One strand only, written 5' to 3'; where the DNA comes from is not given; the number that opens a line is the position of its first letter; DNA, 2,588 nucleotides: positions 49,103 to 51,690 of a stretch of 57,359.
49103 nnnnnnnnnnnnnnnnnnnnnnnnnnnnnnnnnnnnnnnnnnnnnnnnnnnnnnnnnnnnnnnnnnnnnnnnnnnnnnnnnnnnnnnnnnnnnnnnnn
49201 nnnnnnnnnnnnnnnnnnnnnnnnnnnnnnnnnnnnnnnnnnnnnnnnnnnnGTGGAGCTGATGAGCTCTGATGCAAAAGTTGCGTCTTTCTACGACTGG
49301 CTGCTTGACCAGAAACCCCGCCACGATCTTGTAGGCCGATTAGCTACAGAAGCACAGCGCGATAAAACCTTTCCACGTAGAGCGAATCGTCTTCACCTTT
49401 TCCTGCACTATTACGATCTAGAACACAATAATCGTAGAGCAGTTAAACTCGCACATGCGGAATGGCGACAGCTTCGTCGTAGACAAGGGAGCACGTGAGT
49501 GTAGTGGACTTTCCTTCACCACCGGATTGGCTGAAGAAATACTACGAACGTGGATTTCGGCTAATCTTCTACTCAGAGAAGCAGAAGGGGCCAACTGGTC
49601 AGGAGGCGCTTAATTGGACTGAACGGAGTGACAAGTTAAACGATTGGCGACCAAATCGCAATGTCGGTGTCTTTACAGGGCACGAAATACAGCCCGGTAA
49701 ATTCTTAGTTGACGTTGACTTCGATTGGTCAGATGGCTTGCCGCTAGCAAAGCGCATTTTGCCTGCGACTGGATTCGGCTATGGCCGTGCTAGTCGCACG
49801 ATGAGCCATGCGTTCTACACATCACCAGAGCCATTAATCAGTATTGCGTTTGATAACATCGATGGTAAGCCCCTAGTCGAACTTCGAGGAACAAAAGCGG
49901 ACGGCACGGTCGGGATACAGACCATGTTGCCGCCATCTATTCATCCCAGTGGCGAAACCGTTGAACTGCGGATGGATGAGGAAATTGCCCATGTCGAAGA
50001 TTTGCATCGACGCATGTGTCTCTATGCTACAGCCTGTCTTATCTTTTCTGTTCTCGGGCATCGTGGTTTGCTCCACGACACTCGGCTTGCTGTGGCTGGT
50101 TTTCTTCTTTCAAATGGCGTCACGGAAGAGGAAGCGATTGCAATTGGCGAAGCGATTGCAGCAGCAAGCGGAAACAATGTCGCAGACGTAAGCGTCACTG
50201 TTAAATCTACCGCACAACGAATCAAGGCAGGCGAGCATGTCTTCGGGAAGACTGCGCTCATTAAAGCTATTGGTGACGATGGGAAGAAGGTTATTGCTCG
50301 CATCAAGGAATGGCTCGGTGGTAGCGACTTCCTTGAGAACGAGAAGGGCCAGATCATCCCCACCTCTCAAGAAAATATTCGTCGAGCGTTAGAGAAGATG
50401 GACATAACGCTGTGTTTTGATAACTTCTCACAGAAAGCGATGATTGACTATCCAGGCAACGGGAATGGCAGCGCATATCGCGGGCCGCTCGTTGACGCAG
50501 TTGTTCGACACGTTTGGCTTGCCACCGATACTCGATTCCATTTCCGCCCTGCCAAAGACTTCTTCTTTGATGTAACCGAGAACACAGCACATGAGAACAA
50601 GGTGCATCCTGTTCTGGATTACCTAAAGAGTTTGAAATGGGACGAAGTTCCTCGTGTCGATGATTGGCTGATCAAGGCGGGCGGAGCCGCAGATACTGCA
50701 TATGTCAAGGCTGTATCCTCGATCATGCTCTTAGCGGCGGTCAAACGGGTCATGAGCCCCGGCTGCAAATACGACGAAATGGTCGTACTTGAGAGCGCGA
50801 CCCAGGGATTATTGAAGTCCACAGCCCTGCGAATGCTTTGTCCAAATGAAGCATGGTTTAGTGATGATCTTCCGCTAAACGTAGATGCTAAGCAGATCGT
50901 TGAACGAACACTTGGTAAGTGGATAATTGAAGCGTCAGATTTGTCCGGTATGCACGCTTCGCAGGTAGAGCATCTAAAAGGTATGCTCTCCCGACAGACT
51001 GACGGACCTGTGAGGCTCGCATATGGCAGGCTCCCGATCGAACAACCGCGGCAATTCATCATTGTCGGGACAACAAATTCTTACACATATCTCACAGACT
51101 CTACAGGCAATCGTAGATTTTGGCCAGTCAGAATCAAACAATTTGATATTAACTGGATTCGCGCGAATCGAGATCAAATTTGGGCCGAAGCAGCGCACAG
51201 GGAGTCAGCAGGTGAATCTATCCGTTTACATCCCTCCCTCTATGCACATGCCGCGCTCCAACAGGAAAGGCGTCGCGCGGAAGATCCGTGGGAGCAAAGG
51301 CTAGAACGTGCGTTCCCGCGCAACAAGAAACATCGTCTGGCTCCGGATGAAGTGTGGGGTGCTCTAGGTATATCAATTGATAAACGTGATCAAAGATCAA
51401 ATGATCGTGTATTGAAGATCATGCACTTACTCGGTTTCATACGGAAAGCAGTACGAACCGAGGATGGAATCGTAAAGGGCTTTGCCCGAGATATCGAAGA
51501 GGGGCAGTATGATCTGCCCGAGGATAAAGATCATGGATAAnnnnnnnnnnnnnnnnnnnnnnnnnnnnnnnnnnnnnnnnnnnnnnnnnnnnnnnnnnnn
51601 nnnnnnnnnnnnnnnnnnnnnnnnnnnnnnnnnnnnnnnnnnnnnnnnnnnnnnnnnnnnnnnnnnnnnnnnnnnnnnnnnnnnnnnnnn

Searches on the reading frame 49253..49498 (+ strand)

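Call 33: search_protein_families(library=pfam, max_evalue=0.05, proteins=[window:49253-49498:+])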
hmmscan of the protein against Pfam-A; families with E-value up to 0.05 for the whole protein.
window:49253-49498:+ (81 aa): 1 family
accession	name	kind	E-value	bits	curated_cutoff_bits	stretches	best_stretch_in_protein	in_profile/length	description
PF06855.17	YozE_SAM_like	-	5.6e-10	39.7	25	1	12-71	1-61/66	YozE SAM-like fold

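Call 34: search_protein_families(library=phrogs, max_evalue=0.01, proteins=[window:49253-49498:+])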
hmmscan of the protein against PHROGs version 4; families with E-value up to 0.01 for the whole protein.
window:49253-49498:+ (81 aa): 1 family
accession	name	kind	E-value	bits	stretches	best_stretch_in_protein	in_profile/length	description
phrog_8600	-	unknown function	0.00066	20.8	1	12-54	2-47/68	-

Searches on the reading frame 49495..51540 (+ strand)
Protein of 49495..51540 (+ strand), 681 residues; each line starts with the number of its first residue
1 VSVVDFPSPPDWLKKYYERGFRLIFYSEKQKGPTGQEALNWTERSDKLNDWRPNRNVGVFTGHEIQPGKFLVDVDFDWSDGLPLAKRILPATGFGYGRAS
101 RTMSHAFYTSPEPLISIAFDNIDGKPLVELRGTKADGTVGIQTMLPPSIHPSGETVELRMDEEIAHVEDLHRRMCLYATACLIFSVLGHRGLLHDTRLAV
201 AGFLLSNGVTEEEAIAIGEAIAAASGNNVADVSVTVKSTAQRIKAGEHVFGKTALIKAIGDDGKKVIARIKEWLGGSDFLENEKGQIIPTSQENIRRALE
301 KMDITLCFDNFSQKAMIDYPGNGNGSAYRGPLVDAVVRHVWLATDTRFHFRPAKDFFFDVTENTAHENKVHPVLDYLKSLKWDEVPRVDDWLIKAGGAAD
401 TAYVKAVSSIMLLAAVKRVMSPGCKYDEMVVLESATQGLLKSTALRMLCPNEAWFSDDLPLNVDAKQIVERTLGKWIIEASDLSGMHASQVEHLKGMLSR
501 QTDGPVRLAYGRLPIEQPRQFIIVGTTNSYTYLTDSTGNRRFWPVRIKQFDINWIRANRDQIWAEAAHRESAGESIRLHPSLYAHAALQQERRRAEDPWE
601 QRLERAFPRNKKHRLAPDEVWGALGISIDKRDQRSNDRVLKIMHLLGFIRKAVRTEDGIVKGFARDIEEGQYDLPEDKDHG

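Call 9: search_protein_families(library=phrogs, proteins=[window:49495-51540:+])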
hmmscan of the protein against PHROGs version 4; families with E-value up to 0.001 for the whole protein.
window:49495-51540:+ (681 aa): 7 families
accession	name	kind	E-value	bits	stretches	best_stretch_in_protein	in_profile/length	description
phrog_256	-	DNA, RNA and nucleotide metabolism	2.1e-78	265.7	1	271-605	365-699/798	DNA helicase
phrog_1313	-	DNA, RNA and nucleotide metabolism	2.1e-72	245.8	1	277-669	140-558/568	DNA helicase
phrog_15962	-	DNA, RNA and nucleotide metabolism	5.7e-46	158.2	1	285-665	401-803/835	DNA primase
phrog_16593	-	DNA, RNA and nucleotide metabolism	2.6e-34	119.7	1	361-574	492-705/823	DNA primase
phrog_2249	-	DNA, RNA and nucleotide metabolism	3.4e-32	113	1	362-652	469-759/802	DNA primase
phrog_36873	-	DNA, RNA and nucleotide metabolism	8.4e-25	87.6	1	349-651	469-766/1082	DNA helicase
phrog_4630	-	DNA, RNA and nucleotide metabolism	3.2e-11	43.6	1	381-550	195-368/581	DNA primase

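Call 10: search_protein_families(library=pfam, proteins=[window:49495-51540:+])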
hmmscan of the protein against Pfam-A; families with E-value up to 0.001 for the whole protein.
window:49495-51540:+ (681 aa): 2 families
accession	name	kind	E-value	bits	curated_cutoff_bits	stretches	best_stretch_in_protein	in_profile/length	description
PF05272.17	VapE-like_dom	-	7.8e-65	218.8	25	1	377-594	1-216/217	Virulence-associated protein E-like domain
PF09250.16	Prim-Pol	-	4.2e-08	34.2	22.8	1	15-166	3-154/158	Bifunctional DNA primase/polymerase, N-terminal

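Call 15: find_related_loci(query=window:49495-51540:+, collection=viral_contigs, flank=10000)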
Query window:49495-51540:+ (681 aa) in viral_contigs; peptide patterns used: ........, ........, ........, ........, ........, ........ (x = any residue, [..] = any of these).
32 stretches matched a pattern; 30 encode a relative of the query (tblastn E <= 1e-3); 30 distinct loci.
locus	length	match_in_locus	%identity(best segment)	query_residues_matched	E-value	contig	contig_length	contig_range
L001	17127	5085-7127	66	1-677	0e+0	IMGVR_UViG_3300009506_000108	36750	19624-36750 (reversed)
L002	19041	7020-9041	49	8-663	0e+0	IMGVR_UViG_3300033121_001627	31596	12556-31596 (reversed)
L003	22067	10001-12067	44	7-678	0e+0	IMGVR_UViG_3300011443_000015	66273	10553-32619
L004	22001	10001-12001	45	6-662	0e+0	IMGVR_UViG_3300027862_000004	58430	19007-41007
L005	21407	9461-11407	46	8-654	0e+0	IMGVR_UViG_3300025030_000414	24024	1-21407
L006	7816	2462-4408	46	8-654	0e+0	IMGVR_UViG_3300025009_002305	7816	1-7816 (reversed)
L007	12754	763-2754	44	9-663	1e-180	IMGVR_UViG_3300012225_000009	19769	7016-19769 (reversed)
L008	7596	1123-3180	44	3-665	0e+0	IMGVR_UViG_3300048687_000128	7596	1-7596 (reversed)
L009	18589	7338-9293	45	8-654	3e-180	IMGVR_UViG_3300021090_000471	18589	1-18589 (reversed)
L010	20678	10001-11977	45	9-663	9e-179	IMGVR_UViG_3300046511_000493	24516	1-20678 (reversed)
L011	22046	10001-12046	45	11-679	1e-178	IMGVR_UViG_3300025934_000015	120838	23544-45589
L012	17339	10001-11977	45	9-663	9e-179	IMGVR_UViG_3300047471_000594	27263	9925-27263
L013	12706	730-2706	45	9-663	8e-179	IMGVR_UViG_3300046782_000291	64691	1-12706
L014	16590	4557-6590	45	8-672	2e-178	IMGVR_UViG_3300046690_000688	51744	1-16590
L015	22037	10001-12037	44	11-671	2e-176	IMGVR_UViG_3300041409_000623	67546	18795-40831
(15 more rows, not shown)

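Call 29: search_solved_structures(query=window:49495-51540:+, max_evalue=0.01, show_alignments=3)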
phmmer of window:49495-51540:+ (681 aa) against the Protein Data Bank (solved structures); distinct sequences matched with E-value up to 0.01: 1.
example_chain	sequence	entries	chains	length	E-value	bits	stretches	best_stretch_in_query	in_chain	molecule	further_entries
7pds_A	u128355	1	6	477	1.3e-35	126.1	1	333-546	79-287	Similar to D. nodosus vapE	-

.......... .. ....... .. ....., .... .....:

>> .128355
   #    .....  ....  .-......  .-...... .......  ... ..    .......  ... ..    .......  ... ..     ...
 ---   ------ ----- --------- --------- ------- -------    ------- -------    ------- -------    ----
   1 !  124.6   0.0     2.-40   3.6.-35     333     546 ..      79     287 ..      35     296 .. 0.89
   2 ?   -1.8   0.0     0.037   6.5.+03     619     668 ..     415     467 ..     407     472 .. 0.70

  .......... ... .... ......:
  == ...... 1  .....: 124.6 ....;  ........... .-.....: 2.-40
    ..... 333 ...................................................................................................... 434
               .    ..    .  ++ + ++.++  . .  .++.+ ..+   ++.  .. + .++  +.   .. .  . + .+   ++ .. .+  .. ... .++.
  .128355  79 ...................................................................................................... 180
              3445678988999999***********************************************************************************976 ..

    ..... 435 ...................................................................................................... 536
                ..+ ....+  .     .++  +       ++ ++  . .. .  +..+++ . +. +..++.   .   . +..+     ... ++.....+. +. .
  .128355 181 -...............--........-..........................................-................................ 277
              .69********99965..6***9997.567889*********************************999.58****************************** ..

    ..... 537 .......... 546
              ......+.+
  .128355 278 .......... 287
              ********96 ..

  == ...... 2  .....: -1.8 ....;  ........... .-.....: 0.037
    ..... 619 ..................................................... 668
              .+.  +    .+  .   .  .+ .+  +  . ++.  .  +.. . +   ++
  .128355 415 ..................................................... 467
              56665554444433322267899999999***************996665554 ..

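Call 40: find_homologous_proteins(query=window:49495-51537:+, max_evalue=1e-20)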
Query window:49495-51537:+ (681 aa): 557 proteins with E <= 1e-20 among 8000 candidates; the best 120 are listed.
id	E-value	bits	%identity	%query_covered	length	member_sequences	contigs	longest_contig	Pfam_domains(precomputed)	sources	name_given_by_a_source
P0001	0.0e+0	1574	100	100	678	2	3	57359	PF05272.18,PF09250.17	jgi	-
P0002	0.0e+0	1198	74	99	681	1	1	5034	PF05272.18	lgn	-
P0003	0.0e+0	1175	73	99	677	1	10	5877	PF05272.18,PF09250.17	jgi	jgi:hypothetical protein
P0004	0.0e+0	1148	71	99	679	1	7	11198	PF05272.18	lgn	-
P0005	0.0e+0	1139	71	99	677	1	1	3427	PF05272.18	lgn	-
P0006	0.0e+0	1120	71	96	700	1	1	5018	PF05272.18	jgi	jgi:hypothetical protein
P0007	0.0e+0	1114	71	99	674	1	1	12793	PF05272.18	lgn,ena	-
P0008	0.0e+0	1104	68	99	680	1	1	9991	PF05272.18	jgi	jgi:predicted P-loop ATPase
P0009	0.0e+0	1102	69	99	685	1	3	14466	PF05272.18,PF09250.17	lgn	-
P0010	0.0e+0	1094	68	100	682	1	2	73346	PF05272.18,PF09250.17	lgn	-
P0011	0.0e+0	1092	69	99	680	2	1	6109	PF05272.18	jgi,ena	-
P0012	0.0e+0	1086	68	99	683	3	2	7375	PF05272.18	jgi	jgi:hypothetical protein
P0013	0.0e+0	1082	67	100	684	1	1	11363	PF05272.18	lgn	-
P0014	0.0e+0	1082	67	99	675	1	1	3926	PF05272.18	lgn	-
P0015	0.0e+0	1078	67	99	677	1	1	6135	PF05272.18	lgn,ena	-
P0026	0.0e+0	1041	66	99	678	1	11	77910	PF05272.18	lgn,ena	-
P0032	0.0e+0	1018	64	99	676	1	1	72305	PF05272.18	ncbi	-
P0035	5.6e-293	992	64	98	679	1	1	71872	PF05272.18,PF09250.17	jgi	jgi:hypothetical protein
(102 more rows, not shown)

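Call 43: find_encoding_contigs(protein=P0010, flank=10000, max_places=1)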
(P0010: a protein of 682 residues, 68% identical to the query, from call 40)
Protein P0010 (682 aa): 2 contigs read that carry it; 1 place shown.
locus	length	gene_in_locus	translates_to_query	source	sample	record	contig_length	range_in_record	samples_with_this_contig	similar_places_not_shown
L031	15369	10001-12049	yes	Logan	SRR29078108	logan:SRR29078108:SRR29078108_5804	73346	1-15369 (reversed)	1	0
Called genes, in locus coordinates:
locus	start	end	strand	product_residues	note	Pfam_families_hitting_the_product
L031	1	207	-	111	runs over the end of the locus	-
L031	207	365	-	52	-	-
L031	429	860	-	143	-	-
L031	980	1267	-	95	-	PF12957:DUF3846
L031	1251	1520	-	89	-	-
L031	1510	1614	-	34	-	-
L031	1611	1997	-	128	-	-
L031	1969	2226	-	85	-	-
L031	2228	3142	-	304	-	-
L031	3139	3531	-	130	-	-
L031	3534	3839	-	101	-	-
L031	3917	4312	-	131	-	-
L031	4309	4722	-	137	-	-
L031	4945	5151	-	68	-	-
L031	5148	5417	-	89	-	-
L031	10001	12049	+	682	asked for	PF09250:Prim-Pol (weak), PF05272:VapE-like_dom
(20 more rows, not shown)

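Call 44: find_encoding_contigs(protein=P0032, flank=10000, max_places=1)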
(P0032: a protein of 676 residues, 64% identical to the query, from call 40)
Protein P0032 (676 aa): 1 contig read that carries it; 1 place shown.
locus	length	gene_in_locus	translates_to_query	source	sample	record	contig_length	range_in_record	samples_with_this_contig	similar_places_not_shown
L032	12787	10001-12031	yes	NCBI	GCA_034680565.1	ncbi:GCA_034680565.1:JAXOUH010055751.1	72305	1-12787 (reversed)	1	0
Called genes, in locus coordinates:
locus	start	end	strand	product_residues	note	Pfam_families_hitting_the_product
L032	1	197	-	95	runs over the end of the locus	-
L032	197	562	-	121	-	-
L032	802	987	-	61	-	-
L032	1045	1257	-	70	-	-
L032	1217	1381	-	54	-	-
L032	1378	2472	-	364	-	-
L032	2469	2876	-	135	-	-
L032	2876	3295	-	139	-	-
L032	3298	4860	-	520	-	PF00580:UvrD-helicase, PF01443:Viral_helicase1 (faint), PF13245:AAA_19, PF13604:AAA_30 (faint), PF13361:UvrD_C, PF13538:UvrD_C_2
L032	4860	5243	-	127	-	-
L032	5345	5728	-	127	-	-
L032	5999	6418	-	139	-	-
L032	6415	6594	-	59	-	-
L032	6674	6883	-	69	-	-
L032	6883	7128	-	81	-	PF12957:DUF3846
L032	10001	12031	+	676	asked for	PF05272:VapE-like_dom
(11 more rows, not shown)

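Call 48: find_related_loci(query=window:49495-51540:+, collection=metagenome_contigs, flank=7000)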
Query window:49495-51540:+ (681 aa) in metagenome_contigs; peptide patterns used: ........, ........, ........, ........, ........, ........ (x = any residue, [..] = any of these).
143 stretches matched a pattern; 66 encode a relative of the query (tblastn E <= 1e-3); 66 distinct loci.
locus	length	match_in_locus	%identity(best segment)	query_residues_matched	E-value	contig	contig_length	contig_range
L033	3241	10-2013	67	13-679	0e+0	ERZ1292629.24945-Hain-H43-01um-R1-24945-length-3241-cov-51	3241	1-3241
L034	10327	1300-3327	67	1-674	0e+0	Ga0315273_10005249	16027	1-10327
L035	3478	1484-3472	68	6-667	0e+0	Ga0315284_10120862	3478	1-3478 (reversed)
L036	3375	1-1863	68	67-677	0e+0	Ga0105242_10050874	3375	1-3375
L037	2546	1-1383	68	227-677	0e+0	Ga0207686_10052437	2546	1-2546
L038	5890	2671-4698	48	5-665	0e+0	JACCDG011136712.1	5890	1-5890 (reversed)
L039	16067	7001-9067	44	7-678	0e+0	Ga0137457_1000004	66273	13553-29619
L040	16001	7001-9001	45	6-662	0e+0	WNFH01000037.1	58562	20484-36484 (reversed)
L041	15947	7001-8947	46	8-654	0e+0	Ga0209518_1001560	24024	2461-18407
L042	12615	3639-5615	46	11-663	0e+0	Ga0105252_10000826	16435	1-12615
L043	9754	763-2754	44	9-663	2e-180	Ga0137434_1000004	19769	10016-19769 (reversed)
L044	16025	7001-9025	45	7-665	2e-180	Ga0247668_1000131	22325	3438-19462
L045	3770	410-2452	45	7-666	0e+0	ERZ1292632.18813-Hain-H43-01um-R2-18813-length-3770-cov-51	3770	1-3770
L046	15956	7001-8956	45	8-654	3e-180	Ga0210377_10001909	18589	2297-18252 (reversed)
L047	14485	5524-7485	48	8-655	2e-179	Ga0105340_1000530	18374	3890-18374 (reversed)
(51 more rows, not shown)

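Call 57: find_encoding_contigs(protein=P0026, flank=10000, max_places=1)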
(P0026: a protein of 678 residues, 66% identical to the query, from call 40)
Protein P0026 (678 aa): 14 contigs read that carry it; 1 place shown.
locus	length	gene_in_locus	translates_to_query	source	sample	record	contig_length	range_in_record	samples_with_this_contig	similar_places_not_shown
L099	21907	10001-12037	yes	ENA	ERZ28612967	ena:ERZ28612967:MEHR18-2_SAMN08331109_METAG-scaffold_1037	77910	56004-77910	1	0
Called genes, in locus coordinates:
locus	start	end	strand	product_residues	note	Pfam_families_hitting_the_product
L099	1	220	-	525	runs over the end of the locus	PF26675:DUF8224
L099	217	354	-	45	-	-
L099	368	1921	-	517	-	PF00580:UvrD-helicase, PF13245:AAA_19, PF13604:AAA_30 (faint), PF13361:UvrD_C, PF01443:Viral_helicase1 (weak), PF13538:UvrD_C_2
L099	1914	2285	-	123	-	-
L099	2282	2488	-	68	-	-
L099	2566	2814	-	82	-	-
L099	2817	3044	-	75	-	-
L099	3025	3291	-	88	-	-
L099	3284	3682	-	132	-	-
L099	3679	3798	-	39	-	-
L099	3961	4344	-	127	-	-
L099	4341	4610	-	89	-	-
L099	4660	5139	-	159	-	PF18143:HAD_SAK_2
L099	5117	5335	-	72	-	-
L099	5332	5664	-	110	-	-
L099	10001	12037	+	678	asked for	PF05272:VapE-like_dom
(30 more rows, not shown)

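Call 58: find_encoding_contigs(protein=P0035, flank=10000, max_places=1)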
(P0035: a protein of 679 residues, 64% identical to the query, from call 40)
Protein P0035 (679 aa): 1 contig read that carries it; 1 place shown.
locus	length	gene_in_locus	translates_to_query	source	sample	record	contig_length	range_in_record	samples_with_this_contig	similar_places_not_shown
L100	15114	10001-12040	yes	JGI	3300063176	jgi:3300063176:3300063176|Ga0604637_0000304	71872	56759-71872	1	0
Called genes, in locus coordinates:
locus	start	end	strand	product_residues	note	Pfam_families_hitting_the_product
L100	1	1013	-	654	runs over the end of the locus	PF00476:DNA_pol_A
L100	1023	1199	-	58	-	-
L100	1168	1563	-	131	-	-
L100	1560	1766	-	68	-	-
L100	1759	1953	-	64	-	-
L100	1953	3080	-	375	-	PF01863:YgjP-like (weak), PF23771:DUF7168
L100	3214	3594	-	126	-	-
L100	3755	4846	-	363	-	PF00709:Adenylsucc_synt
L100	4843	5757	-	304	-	-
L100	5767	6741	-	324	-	-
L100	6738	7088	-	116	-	-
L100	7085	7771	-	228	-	-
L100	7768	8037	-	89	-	-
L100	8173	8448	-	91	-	PF12957:DUF3846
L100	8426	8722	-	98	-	-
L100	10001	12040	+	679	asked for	PF09250:Prim-Pol (weak), PF05272:VapE-like_dom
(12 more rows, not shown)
